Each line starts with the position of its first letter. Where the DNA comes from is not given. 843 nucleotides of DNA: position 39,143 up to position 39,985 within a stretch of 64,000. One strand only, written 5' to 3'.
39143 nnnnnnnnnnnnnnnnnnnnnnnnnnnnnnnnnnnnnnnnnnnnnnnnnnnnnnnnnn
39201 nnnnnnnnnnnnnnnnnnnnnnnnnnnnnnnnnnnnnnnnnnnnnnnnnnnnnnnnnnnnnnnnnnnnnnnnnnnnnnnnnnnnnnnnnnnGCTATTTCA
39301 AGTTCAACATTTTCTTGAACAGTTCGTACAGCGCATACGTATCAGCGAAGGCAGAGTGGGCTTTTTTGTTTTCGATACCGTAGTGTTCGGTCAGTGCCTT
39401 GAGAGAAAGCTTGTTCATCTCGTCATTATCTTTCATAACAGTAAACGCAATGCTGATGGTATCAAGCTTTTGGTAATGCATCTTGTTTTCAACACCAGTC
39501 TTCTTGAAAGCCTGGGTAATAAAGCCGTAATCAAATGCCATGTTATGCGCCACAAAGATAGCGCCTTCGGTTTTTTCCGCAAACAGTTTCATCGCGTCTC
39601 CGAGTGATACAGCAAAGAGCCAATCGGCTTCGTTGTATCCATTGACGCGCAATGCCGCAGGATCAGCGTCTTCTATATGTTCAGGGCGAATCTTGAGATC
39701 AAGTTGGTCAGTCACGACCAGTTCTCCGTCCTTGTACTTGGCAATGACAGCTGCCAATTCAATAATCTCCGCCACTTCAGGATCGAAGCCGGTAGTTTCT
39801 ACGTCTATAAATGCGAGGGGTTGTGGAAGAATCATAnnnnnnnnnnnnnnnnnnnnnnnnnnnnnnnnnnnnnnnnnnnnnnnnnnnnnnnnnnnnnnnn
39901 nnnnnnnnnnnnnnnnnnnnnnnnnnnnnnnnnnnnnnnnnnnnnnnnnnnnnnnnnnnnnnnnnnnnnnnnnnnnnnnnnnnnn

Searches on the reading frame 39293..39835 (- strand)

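Call 3: search_protein_families(library=pfam, proteins=[window:39293-39835:-], max_evalue=1)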
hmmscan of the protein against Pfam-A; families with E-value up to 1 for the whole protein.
window:39293-39835:- (180 aa): 5 families
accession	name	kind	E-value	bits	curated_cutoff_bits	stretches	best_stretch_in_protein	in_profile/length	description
PF00929.31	RNase_T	-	2.8e-23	83.7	24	1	9-173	2-164/164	Exonuclease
PF16473.11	Rv2179c-like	-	3.5e-05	24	27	1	9-171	4-171/177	3'-5' exoribonuclease Rv2179c-like domain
PF13482.12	RNase_H_2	-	0.0005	20.5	22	1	8-173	1-134/165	RNase_H superfamily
PF21762.3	DEDDh_C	-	0.0023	18.5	27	1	87-171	103-183/188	DNA polymerase III subunit epsilon-like, C-terminal domain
PF03460.22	NIR_SIR_ferr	-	0.091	12.9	24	1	23-59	25-61/69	Nitrite/Sulfite reductase ferredoxin-like half domain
